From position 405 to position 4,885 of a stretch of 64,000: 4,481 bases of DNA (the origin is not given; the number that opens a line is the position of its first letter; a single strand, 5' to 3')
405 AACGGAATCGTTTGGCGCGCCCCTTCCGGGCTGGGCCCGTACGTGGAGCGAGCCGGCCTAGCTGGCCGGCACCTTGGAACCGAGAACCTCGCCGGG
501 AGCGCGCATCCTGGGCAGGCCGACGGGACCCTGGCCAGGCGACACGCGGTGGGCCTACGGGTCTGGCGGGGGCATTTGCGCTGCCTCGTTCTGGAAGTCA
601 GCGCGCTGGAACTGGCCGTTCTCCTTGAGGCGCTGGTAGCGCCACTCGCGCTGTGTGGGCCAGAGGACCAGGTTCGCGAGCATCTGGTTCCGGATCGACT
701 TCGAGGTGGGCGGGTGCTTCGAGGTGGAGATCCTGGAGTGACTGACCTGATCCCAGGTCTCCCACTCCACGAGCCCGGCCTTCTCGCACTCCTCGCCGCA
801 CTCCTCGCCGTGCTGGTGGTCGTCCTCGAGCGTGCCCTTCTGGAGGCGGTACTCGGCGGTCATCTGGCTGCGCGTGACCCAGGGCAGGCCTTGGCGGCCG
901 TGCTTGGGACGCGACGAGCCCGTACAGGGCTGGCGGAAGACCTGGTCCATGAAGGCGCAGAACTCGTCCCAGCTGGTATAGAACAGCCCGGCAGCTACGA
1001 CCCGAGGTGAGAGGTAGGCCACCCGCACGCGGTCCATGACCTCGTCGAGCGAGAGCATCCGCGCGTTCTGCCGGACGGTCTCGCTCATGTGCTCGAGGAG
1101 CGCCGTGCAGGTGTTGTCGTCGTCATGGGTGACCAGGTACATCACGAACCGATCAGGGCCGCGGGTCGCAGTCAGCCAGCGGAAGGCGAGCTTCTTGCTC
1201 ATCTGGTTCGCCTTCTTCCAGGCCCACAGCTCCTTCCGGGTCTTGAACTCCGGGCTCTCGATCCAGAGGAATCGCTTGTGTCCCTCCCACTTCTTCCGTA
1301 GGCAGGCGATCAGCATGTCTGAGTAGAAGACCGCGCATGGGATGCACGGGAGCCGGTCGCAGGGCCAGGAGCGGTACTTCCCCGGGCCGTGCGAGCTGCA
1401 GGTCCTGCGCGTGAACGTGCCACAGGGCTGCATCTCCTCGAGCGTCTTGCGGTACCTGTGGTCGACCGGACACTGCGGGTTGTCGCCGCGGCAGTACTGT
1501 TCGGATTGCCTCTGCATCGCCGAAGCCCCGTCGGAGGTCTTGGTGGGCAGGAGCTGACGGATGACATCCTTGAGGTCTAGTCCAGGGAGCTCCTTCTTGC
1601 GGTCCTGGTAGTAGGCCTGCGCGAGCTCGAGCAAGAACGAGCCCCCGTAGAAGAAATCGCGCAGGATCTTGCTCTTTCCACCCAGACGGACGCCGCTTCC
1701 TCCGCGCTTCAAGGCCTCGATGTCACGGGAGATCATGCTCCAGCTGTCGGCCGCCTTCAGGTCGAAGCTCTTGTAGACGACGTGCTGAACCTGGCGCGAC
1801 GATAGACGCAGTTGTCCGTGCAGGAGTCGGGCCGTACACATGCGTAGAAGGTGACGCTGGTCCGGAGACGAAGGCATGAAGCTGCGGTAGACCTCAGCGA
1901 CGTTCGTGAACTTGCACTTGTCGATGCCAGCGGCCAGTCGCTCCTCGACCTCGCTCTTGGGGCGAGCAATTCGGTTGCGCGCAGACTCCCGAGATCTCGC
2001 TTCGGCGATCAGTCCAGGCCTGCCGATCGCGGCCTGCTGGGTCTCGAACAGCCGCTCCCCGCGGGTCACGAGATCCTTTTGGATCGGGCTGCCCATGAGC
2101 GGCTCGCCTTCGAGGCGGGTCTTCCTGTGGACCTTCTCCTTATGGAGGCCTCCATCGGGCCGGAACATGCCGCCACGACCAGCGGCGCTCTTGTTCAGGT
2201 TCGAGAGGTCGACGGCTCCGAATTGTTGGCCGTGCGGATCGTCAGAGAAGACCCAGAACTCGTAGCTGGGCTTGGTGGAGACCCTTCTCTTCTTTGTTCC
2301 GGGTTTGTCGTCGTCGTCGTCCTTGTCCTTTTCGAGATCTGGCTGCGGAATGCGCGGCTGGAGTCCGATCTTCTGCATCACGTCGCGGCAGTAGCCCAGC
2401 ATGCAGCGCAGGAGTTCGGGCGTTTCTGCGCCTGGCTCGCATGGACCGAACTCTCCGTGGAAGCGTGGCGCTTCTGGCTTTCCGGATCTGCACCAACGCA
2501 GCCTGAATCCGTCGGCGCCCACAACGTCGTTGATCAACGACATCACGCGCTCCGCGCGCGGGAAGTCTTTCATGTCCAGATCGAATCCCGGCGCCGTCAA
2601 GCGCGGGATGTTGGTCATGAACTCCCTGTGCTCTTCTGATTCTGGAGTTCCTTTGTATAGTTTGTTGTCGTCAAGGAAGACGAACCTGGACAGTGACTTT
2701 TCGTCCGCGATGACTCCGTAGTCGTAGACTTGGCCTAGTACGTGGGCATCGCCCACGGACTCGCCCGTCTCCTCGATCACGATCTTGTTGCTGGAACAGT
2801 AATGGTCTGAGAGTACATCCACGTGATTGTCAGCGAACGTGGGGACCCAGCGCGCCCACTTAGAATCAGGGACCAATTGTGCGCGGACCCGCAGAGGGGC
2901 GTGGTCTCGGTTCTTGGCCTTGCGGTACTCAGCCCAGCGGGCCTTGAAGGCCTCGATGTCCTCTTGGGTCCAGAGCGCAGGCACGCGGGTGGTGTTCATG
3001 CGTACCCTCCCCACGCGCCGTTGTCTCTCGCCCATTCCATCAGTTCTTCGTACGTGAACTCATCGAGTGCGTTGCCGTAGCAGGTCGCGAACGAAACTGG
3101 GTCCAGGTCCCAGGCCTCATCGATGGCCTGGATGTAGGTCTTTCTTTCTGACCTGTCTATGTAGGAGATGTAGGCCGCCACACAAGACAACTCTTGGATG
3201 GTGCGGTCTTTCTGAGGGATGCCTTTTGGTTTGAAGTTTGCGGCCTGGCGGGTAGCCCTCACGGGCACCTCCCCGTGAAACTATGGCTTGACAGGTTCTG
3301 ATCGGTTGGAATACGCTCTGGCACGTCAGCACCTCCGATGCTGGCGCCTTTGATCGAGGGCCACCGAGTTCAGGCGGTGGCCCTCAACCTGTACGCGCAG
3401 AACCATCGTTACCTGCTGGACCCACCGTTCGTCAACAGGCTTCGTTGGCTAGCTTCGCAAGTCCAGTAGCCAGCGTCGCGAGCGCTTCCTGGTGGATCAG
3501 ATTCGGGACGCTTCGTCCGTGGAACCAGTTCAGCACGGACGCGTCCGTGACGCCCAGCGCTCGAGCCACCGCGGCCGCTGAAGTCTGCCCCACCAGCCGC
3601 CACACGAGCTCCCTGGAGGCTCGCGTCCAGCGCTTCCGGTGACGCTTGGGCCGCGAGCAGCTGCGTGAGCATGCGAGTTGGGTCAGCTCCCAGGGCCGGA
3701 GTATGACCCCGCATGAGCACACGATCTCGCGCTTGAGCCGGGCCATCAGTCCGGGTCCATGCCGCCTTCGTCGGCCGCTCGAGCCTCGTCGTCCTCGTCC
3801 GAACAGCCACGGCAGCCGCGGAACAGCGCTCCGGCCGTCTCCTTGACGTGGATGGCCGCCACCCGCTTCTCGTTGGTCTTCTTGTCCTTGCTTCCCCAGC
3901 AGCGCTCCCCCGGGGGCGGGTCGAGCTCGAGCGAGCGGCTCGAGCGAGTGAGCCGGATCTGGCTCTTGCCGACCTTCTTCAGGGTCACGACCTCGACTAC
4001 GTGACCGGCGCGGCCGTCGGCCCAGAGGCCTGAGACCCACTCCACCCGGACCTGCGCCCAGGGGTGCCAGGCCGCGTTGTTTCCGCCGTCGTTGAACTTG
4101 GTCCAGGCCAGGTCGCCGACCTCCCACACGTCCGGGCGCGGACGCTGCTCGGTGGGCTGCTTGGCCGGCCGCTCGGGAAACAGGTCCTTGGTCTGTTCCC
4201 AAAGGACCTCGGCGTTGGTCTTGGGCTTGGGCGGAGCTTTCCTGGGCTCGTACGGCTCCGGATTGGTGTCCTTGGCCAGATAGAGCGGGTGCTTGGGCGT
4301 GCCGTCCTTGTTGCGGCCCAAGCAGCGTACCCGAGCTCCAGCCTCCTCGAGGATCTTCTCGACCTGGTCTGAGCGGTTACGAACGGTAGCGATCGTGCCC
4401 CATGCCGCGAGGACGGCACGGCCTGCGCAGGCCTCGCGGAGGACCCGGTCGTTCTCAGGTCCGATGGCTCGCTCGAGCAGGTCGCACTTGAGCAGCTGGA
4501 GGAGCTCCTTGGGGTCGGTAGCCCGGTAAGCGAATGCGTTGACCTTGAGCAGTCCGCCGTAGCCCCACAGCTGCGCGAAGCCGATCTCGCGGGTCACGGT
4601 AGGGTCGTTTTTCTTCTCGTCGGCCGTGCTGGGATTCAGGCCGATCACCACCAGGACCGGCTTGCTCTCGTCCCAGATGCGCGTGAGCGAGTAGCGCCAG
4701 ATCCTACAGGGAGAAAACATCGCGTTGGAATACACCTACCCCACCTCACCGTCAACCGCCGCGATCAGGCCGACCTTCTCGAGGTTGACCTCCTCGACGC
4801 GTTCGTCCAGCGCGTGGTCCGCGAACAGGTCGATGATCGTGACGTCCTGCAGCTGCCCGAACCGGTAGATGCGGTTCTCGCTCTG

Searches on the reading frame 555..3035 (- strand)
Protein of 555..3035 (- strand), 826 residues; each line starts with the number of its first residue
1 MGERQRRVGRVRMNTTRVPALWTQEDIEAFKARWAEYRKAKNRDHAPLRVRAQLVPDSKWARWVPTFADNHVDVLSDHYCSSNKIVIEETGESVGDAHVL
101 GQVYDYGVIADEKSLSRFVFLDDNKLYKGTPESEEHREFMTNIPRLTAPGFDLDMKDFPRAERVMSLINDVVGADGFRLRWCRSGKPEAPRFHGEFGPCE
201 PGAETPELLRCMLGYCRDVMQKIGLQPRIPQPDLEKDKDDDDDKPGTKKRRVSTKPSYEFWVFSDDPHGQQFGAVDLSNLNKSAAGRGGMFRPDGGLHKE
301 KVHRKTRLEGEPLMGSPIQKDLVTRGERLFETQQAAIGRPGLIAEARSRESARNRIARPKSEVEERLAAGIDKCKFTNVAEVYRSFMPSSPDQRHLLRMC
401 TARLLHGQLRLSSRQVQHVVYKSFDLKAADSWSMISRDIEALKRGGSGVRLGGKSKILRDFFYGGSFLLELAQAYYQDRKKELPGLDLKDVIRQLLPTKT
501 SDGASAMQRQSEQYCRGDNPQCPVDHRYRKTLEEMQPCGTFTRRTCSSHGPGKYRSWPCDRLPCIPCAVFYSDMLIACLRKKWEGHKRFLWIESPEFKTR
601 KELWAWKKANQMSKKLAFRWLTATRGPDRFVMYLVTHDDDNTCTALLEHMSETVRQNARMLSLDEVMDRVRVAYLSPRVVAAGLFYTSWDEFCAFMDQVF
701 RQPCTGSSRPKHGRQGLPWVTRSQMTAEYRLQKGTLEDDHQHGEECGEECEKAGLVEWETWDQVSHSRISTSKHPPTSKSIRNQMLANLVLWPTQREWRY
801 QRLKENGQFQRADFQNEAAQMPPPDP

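Call 9: search_protein_families(library=pfam, proteins=[window:555-3035:-], max_evalue=0.01)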
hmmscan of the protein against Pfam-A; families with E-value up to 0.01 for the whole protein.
window:555-3035:- (826 aa): 0 families

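Call 67: find_encoding_contigs(protein=window:555-3035:-, flank=10000, max_places=2)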
Protein window:555-3035:- (826 aa): no gene with exactly this product is on record in the collection.

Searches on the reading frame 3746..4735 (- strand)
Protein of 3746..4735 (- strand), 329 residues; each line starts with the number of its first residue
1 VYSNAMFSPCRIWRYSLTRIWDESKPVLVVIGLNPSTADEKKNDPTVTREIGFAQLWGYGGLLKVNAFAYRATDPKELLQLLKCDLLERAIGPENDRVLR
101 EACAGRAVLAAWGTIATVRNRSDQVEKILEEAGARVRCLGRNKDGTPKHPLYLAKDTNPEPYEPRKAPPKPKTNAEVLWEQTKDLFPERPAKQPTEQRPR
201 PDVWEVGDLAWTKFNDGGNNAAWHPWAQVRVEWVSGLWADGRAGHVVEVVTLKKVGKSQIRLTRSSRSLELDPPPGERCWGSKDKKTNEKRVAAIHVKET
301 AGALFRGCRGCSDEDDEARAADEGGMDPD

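Call 9: search_protein_families(library=pfam, proteins=[window:3746-4735:-], max_evalue=0.01)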
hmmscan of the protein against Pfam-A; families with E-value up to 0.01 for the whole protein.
window:3746-4735:- (329 aa): 1 family
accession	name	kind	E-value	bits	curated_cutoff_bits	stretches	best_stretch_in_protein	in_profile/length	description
PF07799.17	DUF1643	-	5.7e-42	143.4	22.5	1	14-151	1-134/134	Protein of unknown function (DUF1643)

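Call 68: find_encoding_contigs(protein=window:3746-4735:-, flank=10000, max_places=2)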
Protein window:3746-4735:- (329 aa): 2 contigs read that carry it; 1 place shown.
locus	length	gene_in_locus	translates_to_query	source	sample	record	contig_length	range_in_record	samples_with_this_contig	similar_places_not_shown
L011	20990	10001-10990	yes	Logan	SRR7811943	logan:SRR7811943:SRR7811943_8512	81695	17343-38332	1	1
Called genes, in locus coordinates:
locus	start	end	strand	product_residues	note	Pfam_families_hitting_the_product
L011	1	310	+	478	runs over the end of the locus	PF05970:PIF1, PF13245:AAA_19, PF13604:AAA_30, PF01443:Viral_helicase1 (faint)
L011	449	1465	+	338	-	PF04098:Rad52_Rad22 (weak)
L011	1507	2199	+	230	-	-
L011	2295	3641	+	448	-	PF12705:PDDEXK_1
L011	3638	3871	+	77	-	-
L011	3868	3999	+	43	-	-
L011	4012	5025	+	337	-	PF14311:DUF4379 (faint), PF05265:DUF723, PF24308:DUF7487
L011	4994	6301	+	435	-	PF02511:Thy1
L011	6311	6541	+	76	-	-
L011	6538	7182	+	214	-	-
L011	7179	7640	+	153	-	PF11753:DUF3310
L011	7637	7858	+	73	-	-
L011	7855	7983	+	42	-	-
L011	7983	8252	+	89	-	-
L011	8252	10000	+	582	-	PF00176:SNF2-rel_dom, PF00271:Helicase_C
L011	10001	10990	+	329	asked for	PF07799:DUF1643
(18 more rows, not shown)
